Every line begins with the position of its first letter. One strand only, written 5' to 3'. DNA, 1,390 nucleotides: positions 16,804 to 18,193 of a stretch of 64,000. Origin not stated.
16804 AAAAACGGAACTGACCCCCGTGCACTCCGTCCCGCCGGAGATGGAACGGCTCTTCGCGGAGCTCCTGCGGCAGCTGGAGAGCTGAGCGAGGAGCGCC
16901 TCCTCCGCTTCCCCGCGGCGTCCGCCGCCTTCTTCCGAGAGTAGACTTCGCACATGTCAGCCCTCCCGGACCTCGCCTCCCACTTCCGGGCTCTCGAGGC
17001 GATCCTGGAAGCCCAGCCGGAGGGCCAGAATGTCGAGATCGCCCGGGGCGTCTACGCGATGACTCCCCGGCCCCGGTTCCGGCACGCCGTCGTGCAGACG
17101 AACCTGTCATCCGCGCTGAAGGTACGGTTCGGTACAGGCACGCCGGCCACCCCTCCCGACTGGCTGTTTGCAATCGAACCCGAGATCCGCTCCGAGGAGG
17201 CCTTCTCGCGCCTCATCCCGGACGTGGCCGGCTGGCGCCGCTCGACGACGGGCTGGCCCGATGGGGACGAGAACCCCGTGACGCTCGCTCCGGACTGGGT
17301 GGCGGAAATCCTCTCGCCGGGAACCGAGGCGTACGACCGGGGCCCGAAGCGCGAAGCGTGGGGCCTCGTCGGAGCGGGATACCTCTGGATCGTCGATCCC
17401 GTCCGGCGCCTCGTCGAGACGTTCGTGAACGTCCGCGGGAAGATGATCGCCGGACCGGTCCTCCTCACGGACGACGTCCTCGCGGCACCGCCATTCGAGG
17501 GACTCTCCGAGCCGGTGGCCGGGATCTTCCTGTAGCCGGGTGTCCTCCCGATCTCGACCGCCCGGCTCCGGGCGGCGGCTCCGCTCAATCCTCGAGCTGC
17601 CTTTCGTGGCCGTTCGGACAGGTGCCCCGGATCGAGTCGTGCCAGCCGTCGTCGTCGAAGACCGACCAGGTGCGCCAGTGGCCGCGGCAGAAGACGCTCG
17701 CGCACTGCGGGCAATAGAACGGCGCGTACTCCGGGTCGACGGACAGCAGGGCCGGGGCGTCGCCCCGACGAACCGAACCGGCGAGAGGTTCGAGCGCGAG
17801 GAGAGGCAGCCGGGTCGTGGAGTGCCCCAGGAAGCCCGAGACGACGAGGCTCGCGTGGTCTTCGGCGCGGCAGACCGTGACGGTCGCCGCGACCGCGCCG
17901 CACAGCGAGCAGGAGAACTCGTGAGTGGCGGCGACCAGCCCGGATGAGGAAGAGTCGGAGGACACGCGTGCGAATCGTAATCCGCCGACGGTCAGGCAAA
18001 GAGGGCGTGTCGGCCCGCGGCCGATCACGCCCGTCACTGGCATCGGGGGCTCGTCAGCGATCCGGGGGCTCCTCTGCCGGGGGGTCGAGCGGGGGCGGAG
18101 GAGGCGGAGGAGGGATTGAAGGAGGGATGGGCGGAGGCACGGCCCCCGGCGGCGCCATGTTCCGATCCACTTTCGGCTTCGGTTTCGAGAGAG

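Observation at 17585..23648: Minus-strand gene cluster encoding an orphan FtsX/MacB-type permease, an internally duplicated 1432-aa membrane protein and a Cys-rich small protein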

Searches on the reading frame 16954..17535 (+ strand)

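Call 6: search_protein_families(library=ncbifam, proteins=[window:16954-17535:+], max_evalue=0.01)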
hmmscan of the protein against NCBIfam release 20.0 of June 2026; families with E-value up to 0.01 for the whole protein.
window:16954-17535:+ (193 aa): 0 families

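Call 7: search_protein_families(library=pfam, proteins=[window:16954-17535:+], max_evalue=0.01)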
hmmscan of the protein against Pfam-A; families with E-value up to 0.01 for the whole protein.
window:16954-17535:+ (193 aa): 1 family
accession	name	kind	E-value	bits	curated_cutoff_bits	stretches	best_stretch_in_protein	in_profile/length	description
PF05685.18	Uma2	-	9.6e-21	74.5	27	1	15-187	8-170/172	Putative restriction endonuclease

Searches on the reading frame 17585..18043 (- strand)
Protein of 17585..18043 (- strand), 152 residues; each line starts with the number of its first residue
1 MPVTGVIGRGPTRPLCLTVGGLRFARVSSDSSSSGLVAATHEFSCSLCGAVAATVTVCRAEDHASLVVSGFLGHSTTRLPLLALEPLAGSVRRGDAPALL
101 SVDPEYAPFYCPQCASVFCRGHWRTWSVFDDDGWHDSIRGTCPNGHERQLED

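Call 5: search_protein_families(library=pfam, proteins=[window:17585-18043:-], max_evalue=1)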
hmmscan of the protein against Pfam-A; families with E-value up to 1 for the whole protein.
window:17585-18043:- (152 aa): 8 families
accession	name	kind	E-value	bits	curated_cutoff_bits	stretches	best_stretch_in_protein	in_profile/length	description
PF08271.17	Zn_Ribbon_TF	-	0.0046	16.9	29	0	39-51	16-28/43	TFIIB zinc-binding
PF01428.23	zf-AN1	-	0.011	16.2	27.9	1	106-122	11-27/40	AN1-like Zinc finger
PF23547.1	Zn_ribbon_FGT1_1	-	0.04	14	27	1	99-115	11-27/35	FORGETTER1 first zinc ribbon domain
PF23548.1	Zn_ribbon_FGT1_2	-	0.16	12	27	1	98-116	10-28/35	FORGETTER1 second zinc ribbon domain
PF22586.1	ANCHR-like_BBOX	-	0.2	12.2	27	1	105-125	7-27/39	ANCHR-like B-box zinc-binding domain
PF25164.1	CoiA_N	-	0.21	11.6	26.3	0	107-116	16-25/50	Competence protein CoiA, N-terminal domain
PF07754.17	HVO_2753_ZBP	-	0.36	11.1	33.2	0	101-116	9-24/46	Small zinc finger protein HVO_2753-like, Zn-binding pocket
PF22191.2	IBR_1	-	0.5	10.7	27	1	109-128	22-41/47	IBR domain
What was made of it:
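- On AN1-type zinc finger (applies to the small protein): The zf-AN1 hit is sub-threshold (E 0.011, 16.2 bits against a cut-off of 27.9) and covers only aa 106-122 (call 5).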

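Call 6: search_protein_families(library=ncbifam, proteins=[window:17585-18043:-], max_evalue=0.01)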
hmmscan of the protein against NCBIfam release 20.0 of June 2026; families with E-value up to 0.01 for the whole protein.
window:17585-18043:- (152 aa): 0 families

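Call 70: find_homologous_proteins(query=window:17588-17965:-, max_evalue=0.001)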
Query window:17588-17965:- (126 aa): 10 proteins with E <= 0.001 among 29 candidates.
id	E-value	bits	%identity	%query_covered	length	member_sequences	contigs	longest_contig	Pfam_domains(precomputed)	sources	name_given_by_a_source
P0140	9.3e-81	286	99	100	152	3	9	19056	PF27007.1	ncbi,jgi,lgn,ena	jgi:predicted RNA-binding Zn-ribbon protein involved in translation (DUF1610 family)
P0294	6.0e-70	251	88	100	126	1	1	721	PF27007.1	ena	-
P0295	9.0e-61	222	79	100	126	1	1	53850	PF27007.1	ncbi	-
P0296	3.2e-59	217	80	92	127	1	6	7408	PF27007.1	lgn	-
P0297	1.4e-32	131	48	100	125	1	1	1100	PF27007.1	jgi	jgi:hypothetical protein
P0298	1.5e-28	117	42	100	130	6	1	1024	PF27007.1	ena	-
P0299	1.9e-27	114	42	100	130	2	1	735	PF27007.1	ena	-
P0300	6.7e-26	109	47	92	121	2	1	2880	PF27007.1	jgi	jgi:hypothetical protein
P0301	8.4e-21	92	45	87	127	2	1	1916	PF27007.1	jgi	jgi:hypothetical protein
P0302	2.4e-15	75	44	86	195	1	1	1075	PF27007.1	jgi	jgi:hypothetical protein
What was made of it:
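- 17585..17965 (-): Small cytoplasmic zinc-finger protein of family DUF8328 (PF27007), 126 aa from GTG 17965. The alternative 152-aa reading starts at ATG 18043. All ten homologues carry PF27007 (call 70).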

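Call 71: find_encoding_contigs(protein=P0300, flank=3000, max_places=2)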
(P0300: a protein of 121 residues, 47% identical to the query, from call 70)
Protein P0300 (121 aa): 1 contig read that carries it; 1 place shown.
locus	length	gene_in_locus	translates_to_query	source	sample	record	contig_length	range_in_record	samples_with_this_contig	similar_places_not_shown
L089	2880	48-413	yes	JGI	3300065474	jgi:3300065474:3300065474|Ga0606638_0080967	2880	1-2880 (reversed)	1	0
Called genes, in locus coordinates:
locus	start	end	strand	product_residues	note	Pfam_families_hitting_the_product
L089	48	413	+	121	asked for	PF27007:DUF8328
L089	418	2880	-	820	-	?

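Call 72: find_encoding_contigs(protein=P0301, flank=3000, max_places=2)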
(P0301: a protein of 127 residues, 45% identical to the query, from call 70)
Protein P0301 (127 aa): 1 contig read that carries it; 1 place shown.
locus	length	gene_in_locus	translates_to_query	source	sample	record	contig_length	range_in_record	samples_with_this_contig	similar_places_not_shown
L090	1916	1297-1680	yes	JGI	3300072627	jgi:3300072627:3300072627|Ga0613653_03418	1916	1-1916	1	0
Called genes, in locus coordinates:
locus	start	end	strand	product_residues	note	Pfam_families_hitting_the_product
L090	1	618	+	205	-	?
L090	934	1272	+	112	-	PF18916:Lycopene_cyc (weak)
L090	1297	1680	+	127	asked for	PF27007:DUF8328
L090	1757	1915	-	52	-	?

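Call 73: find_encoding_contigs(protein=P0296, flank=8000, max_places=2)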
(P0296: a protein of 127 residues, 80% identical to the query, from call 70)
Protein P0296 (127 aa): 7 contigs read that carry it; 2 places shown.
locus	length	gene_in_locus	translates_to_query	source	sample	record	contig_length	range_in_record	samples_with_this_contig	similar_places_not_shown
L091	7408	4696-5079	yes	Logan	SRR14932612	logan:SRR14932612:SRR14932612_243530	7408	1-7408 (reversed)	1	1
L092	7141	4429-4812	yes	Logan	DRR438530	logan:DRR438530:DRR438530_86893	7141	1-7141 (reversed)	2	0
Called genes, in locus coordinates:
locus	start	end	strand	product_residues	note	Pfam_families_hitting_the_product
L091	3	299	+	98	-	?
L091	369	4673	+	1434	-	-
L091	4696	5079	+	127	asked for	PF27007:DUF8328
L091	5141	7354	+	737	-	PF13424:TPR_12, PF13424:TPR_12, PF14559:TPR_19, PF13432:TPR_16, PF14559:TPR_19, PF13424:TPR_12, PF13432:TPR_16, PF13414:TPR_11, +28 more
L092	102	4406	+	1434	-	-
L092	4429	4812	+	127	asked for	PF27007:DUF8328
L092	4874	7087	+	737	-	PF13424:TPR_12, PF13424:TPR_12, PF14559:TPR_19, PF13432:TPR_16, PF14559:TPR_19, PF13424:TPR_12, PF13432:TPR_16, PF13414:TPR_11, +28 more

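Call 83: search_protein_families(library=padloc, proteins=[window:17588-18043:-], max_evalue=0.01)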
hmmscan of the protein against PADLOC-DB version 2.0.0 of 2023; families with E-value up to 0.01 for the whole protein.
window:17588-18043:- (152 aa): 0 families
